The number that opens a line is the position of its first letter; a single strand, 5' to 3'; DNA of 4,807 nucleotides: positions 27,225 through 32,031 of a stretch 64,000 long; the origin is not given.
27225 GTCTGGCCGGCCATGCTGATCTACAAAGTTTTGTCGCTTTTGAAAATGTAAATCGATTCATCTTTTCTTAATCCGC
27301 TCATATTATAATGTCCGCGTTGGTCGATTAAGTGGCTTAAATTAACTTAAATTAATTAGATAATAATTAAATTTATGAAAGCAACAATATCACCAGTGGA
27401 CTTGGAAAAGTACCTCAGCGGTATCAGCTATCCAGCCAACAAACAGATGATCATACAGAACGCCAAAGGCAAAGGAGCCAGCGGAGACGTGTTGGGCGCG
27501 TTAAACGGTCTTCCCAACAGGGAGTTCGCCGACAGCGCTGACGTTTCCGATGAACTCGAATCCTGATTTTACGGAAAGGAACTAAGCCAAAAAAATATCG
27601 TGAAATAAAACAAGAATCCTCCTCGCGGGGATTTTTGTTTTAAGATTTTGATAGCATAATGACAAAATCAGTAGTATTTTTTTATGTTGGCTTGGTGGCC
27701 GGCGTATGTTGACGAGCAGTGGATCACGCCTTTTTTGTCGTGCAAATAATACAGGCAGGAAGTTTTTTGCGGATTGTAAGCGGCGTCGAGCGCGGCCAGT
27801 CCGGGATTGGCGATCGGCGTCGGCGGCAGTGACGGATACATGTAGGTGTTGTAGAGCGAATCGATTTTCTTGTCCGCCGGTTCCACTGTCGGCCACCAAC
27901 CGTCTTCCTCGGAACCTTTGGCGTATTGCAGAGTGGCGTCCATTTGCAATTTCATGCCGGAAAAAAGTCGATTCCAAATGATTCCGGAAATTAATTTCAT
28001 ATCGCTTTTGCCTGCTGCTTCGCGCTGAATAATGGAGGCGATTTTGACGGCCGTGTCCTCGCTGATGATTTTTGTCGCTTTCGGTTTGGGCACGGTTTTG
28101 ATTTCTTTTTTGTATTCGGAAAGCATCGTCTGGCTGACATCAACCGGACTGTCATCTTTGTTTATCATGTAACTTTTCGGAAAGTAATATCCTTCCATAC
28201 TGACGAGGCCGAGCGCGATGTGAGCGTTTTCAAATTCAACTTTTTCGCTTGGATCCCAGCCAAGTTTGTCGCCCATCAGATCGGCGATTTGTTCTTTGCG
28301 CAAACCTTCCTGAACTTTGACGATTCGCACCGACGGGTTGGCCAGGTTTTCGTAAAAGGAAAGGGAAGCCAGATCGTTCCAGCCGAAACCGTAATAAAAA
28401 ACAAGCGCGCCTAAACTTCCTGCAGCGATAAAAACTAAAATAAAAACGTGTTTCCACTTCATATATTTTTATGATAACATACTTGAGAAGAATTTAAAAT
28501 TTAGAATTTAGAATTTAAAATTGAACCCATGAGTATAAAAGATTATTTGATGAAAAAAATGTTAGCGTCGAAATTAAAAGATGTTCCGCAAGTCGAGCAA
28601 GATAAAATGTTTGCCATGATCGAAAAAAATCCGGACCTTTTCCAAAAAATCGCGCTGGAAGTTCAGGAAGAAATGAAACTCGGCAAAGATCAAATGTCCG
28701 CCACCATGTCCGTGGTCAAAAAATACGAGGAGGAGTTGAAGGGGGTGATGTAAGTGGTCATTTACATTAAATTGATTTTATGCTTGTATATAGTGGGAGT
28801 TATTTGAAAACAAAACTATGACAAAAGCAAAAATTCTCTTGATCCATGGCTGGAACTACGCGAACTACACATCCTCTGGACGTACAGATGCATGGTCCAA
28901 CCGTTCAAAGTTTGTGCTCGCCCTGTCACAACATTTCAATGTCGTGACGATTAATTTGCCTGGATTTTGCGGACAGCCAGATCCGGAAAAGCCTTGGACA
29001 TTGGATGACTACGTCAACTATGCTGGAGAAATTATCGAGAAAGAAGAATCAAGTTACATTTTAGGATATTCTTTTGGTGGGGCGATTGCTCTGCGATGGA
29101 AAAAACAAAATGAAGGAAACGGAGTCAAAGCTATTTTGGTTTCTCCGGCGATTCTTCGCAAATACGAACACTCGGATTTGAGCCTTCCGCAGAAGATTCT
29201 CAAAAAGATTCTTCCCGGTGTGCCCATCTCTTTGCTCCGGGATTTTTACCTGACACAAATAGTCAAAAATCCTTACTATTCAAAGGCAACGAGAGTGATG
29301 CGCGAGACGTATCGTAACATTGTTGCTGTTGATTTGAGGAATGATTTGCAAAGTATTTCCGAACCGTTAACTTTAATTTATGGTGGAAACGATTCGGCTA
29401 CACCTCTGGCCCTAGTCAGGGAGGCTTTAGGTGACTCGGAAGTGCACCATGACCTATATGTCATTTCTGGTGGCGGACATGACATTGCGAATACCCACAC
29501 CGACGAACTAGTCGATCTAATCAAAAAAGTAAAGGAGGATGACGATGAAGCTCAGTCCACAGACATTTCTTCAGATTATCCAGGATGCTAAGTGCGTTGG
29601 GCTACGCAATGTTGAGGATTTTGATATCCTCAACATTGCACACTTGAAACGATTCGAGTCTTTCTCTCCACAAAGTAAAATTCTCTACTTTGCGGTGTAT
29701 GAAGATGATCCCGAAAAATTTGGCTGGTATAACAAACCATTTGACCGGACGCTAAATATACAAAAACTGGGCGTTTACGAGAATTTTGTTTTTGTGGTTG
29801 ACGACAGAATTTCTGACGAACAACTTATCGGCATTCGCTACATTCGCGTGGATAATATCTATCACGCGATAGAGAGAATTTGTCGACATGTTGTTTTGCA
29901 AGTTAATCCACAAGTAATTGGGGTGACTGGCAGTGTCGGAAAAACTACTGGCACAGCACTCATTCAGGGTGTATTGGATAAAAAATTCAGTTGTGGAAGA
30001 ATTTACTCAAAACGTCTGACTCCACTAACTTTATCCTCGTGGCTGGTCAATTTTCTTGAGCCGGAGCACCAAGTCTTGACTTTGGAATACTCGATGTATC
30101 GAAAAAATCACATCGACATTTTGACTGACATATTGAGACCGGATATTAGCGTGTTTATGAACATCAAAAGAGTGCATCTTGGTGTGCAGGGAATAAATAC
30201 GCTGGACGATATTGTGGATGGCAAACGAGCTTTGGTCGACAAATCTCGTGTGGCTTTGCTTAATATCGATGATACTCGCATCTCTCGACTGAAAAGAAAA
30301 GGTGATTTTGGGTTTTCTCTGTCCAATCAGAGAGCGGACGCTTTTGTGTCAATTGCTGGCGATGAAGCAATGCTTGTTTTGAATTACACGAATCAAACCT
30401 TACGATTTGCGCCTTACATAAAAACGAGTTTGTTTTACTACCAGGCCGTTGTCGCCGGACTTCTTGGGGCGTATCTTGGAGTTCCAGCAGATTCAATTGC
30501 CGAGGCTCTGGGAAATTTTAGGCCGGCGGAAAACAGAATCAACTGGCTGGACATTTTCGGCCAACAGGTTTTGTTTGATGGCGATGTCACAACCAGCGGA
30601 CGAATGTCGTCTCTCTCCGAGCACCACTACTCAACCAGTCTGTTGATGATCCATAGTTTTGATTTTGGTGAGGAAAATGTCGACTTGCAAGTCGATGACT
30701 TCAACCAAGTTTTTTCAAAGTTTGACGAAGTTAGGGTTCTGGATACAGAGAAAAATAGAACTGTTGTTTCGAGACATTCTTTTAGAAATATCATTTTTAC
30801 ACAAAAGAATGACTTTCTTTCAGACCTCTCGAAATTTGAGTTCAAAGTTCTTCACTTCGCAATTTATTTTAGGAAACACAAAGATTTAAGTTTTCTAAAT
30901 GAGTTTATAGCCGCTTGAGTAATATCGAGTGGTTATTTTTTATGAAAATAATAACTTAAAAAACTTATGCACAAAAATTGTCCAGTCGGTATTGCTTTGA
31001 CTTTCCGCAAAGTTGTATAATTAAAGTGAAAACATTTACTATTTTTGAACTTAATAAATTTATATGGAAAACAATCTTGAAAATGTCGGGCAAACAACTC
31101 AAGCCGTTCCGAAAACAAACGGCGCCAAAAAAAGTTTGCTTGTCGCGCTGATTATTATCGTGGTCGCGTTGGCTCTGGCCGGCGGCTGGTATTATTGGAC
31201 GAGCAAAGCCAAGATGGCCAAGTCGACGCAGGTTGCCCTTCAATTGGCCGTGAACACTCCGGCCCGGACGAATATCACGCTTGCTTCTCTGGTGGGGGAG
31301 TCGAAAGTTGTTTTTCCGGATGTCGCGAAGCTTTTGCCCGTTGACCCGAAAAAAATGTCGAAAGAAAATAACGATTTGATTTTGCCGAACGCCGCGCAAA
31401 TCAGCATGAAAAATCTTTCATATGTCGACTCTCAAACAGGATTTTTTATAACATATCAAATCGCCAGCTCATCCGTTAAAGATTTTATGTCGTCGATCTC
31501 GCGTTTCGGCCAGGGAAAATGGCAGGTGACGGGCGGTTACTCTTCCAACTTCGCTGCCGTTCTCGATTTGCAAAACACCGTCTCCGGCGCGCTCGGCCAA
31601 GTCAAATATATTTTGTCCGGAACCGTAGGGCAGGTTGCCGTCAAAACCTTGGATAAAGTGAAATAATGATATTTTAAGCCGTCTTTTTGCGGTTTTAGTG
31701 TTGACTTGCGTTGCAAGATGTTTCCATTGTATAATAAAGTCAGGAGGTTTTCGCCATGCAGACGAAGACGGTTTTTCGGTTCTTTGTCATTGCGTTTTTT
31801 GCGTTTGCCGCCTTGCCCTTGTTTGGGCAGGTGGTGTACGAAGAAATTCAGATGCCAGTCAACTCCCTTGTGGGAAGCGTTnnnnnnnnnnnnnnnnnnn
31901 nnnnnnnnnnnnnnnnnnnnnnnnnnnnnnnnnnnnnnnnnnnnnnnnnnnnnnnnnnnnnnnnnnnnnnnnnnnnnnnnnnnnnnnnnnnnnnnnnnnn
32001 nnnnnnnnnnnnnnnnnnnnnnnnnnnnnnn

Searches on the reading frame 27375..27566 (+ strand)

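Call 75: search_protein_families(library=pfam, proteins=[window:27375-27566:+], max_evalue=0.001)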
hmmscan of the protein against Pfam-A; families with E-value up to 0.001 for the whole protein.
window:27375-27566:+ (63 aa): 1 family
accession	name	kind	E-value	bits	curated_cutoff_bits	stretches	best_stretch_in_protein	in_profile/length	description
PF11387.14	DUF2795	-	5.4e-17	61.9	25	1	6-58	2-54/54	Protein of unknown function (DUF2795)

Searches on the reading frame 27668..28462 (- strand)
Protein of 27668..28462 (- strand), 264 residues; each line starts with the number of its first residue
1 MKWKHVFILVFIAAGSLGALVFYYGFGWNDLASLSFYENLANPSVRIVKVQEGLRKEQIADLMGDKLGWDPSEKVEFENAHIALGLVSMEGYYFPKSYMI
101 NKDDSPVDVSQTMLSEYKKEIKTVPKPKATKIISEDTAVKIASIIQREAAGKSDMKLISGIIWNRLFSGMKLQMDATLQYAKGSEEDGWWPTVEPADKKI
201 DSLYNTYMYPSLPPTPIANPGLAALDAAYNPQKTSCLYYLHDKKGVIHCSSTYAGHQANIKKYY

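Call 12: search_protein_families(library=pfam, proteins=[window:27668-28462:-], max_evalue=0.01)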
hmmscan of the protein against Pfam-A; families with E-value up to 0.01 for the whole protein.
window:27668-28462:- (264 aa): 1 family
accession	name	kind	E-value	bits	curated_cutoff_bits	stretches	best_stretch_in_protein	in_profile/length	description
PF02618.21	YceG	-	7.3e-56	190.1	32.4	1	37-262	58-275/275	YceG-like family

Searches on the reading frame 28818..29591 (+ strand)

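Call 12: search_protein_families(library=pfam, proteins=[window:28818-29591:+], max_evalue=0.01)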
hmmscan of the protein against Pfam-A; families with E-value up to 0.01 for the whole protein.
window:28818-29591:+ (257 aa): 5 families
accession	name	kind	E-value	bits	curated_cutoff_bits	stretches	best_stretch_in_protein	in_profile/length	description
PF12697.13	Abhydrolase_6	-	4.3e-15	57.4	26.3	1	6-233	1-216/217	Alpha/beta hydrolase family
PF00561.26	Abhydrolase_1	-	8.7e-12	45.7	25.8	1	6-120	3-111/245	alpha/beta hydrolase fold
PF12146.15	Hydrolase_4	-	5.6e-10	39.4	27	1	68-225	65-236/239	Serine aminopeptidase, S33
PF00975.26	Thioesterase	-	0.0012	19.6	26.4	1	35-237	22-224/226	Thioesterase domain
PF01738.24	DLH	-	0.0056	16.7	21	0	176-235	138-195/217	Dienelactone hydrolase family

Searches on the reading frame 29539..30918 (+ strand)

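Call 12: search_protein_families(library=pfam, proteins=[window:29539-30918:+], max_evalue=0.01)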
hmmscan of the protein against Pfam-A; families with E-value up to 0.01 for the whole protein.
window:29539-30918:+ (459 aa): 1 family
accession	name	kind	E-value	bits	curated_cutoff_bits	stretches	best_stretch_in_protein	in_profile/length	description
PF08245.18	Mur_ligase_M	-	2.9e-16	60.4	24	1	129-254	1-134/200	Mur ligase middle domain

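Call 72: search_protein_families(library=ncbifam, proteins=[window:29539-30918:+], max_evalue=0.01)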
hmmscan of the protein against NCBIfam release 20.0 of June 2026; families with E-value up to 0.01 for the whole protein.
window:29539-30918:+ (459 aa): 20 families
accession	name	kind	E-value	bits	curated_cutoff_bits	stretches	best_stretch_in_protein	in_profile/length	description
TIGR01143.1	murF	subfamily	7e-27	94.4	288.6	1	86-344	38-299/418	UDP-N-acetylmuramoyl-tripeptide--D-alanyl-D-alanine ligase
NF008896.0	PRK11929.1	equivalog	4e-16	58.1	1023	1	87-339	570-830/965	bifunctional UDP-N-acetylmuramoyl-L-alanyl-D-glutamate--2,6-diaminopimelate ligase MurE/UDP-N-acetylmuramoyl-tripeptide--D-alanyl-D-alanine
NF008897.0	PRK11930.1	equivalog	6.5e-14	50.9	804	1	84-336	66-324/822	bifunctional UDP-N-acetylmuramoyl-tripeptide:D-alanyl-D-alanine ligase/alanine racemase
NF053646.1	pMurD1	equivalog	4.7e-11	42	610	1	112-376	97-362/465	pseudomurein biosynthesis peptide ligase pMurD1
TIGR01087.1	murD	equivalog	1.3e-10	41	211.95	1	123-337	103-311/441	UDP-N-acetylmuramoyl-L-alanine--D-glutamate ligase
NF010693.0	PRK14093.1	equivalog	6e-09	35.1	544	1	94-254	78-238/479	UDP-N-acetylmuramoylalanyl-D-glutamyl-2,6-diaminopimelate--D-alanyl-D-alanine ligase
TIGR02068.2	cya_phycin_syn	equivalog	4.2e-08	31.7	850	1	202-255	566-622/862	cyanophycin synthetase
NF001126.0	PRK00139.1-4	equivalog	8.3e-08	31.2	373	1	87-337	65-336/486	UDP-N-acetylmuramoyl-L-alanyl-D-glutamate--2,6-diaminopimelate ligase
TIGR01085.1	murE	subfamily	1.6e-07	30.6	257.3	1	82-148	41-109/472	UDP-N-acetylmuramyl-tripeptide synthetase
NF053648.1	pMurE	equivalog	1.8e-07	30.3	600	1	189-337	178-324/464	pseudomurein biosynthesis peptide ligase pMurE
NF010628.0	PRK14022.1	equivalog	1.9e-06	26.9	536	1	95-253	80-253/483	UDP-N-acetylmuramoyl-L-alanyl-D-glutamate--L-lysine ligase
NF033197.0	F430_CfbE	equivalog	4.9e-06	25.7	250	0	109-150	84-125/430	coenzyme F430 synthase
TIGR01082.1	murC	equivalog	8e-06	25.2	335.1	1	125-347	101-321/449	UDP-N-acetylmuramate--L-alanine ligase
NF053647.1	pMurD2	equivalog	2.5e-05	23.4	550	0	117-149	92-124/405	pseudomurein biosynthesis peptide ligase pMurD2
NF010623.0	PRK14016.1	subfamily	2.7e-05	22.5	877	1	202-256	567-625/871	cyanophycin synthetase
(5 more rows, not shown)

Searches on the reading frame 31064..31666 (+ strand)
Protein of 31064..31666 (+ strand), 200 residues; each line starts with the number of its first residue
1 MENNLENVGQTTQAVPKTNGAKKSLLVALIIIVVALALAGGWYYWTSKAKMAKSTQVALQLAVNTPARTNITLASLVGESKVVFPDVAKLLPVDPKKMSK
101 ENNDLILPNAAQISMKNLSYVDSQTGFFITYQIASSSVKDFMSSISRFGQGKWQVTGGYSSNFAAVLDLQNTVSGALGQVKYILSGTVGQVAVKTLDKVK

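Call 12: search_protein_families(library=pfam, proteins=[window:31064-31666:+], max_evalue=0.01)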
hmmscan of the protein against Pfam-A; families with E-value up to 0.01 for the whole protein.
window:31064-31666:+ (200 aa): 0 families

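Call 56: find_encoding_contigs(protein=window:31064-31666:+, flank=10000, max_places=10)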
Protein window:31064-31666:+ (200 aa): 12 contigs read that carry it; 10 places shown.
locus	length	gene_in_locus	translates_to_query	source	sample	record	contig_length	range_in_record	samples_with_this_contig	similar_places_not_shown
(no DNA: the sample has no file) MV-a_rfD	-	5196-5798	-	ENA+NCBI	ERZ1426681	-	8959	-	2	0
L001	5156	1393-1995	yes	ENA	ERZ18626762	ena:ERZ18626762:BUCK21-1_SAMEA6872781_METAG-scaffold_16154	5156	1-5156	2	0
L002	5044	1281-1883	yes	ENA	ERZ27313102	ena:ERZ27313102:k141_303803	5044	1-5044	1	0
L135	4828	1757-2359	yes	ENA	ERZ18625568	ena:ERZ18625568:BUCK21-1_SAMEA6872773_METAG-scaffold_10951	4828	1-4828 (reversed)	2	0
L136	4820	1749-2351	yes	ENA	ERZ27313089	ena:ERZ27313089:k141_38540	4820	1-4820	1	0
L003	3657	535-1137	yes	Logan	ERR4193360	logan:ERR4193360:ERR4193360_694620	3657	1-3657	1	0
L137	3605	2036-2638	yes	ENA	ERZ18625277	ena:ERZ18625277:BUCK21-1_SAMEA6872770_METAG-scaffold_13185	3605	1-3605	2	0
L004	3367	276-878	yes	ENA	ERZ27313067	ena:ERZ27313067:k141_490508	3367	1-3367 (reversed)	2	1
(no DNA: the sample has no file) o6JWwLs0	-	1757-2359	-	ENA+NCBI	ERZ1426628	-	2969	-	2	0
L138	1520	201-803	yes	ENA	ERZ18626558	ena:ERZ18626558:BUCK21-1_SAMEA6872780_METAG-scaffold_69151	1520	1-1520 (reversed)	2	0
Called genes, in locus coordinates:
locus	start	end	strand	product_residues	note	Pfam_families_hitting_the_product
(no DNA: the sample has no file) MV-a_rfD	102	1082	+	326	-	PF01820:Dala_Dala_lig_N, PF14397:ATPgrasp_ST (faint), PF01071:GARS_A, PF02655:ATP-grasp_3 (weak), PF02786:CPSase_L_D2, PF08443:RimK (weak), PF02222:ATP-grasp, PF07478:Dala_Dala_lig_C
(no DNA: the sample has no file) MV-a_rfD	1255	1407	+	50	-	-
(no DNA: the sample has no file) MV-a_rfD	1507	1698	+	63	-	PF11387:DUF2795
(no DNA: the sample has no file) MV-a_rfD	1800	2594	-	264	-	PF02618:YceG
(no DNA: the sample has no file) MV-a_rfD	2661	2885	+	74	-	-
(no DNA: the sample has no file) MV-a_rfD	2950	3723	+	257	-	PF00561:Abhydrolase_1, PF12697:Abhydrolase_6, PF12146:Hydrolase_4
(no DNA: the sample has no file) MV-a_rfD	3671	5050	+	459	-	PF08245:Mur_ligase_M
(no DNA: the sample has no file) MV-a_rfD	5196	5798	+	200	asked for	-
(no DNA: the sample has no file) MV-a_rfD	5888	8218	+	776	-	-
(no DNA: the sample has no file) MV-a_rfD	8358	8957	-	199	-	?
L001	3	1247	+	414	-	?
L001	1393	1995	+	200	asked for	-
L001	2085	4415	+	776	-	-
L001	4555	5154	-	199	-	?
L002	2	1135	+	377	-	?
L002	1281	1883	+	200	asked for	-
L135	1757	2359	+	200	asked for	-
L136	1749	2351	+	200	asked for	-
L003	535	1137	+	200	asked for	-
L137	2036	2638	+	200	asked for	-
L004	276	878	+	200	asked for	-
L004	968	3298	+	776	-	-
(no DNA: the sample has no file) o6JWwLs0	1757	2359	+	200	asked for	-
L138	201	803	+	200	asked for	-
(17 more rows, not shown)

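Call 72: search_protein_families(library=ncbifam, proteins=[window:31064-31666:+], max_evalue=0.01)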
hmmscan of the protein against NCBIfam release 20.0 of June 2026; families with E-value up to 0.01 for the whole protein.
window:31064-31666:+ (200 aa): 2 families
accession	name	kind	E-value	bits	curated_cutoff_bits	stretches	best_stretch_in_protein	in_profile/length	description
NF008173.0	PRK10920.1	equivalog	0.0024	17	313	1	3-60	13-73/390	uroporphyrinogen-III C-methyltransferase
NF005435.1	PRK07021.1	equivalog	0.0098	15.7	131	0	21-57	5-44/157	flagellar basal body-associated protein FliL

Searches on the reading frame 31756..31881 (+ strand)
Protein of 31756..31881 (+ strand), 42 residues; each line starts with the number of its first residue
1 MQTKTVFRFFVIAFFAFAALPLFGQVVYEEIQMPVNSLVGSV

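Call 68: find_homologous_proteins(query=A4, max_evalue=10)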
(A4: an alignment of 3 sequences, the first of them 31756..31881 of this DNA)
Query A4 (3 sequences): 2 candidates shared short words with the query, none scored E <= 10.
